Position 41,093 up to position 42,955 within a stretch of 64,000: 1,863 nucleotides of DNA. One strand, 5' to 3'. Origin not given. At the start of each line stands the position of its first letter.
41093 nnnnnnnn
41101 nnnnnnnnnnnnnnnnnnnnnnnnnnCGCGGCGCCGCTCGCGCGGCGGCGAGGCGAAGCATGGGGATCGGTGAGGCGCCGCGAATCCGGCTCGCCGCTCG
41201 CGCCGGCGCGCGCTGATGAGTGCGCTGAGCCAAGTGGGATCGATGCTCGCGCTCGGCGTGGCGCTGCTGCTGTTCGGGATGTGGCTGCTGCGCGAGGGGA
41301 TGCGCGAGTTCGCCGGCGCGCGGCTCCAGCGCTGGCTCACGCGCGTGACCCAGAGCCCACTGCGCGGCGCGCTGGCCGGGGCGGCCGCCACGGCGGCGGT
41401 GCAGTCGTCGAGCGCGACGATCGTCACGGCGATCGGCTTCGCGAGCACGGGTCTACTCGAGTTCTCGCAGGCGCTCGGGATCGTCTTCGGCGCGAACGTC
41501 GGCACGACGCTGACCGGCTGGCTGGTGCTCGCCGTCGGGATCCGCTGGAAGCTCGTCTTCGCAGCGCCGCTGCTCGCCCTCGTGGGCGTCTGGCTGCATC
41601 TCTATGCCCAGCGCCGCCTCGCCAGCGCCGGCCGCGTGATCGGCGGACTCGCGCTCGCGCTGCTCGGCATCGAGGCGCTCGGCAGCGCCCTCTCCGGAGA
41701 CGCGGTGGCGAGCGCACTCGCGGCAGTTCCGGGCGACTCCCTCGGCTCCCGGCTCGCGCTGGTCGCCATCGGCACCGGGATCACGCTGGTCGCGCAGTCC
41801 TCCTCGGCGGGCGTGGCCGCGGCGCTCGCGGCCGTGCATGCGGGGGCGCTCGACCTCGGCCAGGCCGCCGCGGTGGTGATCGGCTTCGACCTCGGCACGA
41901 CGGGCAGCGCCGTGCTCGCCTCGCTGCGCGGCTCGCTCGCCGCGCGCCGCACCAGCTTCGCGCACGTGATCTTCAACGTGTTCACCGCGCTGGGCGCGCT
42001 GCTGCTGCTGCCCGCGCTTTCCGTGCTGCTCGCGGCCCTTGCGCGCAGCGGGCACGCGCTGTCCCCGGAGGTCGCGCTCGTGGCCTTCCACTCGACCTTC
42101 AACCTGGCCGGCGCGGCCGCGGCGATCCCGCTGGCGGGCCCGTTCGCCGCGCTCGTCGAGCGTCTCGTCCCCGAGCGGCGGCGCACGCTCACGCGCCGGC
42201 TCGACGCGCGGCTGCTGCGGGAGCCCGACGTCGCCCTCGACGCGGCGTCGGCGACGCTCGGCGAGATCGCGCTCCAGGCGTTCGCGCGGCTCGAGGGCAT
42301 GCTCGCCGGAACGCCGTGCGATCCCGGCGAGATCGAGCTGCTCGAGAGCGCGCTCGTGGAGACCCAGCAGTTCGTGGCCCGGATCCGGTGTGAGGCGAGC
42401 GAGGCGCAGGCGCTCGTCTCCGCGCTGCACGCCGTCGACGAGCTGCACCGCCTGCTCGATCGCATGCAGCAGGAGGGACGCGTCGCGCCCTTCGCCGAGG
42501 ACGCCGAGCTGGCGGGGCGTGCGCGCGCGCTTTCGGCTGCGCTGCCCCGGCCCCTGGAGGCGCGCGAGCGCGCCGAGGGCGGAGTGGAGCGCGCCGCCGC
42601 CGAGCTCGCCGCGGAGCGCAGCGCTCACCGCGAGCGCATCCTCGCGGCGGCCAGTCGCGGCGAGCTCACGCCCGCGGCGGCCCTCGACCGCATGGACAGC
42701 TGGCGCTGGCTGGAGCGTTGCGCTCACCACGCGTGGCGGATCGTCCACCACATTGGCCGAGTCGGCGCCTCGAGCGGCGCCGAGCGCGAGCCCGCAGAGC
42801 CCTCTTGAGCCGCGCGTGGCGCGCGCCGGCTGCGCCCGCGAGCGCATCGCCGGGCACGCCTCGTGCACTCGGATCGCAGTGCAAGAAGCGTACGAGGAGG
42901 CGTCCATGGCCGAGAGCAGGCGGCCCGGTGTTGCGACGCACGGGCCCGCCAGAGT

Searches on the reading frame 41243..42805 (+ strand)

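Call 54: search_protein_families(library=pfam, proteins=[window:41243-42805:+], max_evalue=0.0001)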
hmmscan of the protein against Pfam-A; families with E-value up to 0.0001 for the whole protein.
window:41243-42805:+ (521 aa): 1 family
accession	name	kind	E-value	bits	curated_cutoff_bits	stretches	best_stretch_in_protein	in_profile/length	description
PF02690.20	Na_Pi_cotrans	-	7e-46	156.1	29.1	2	8-146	1-135/137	Na+/Pi-cotransporter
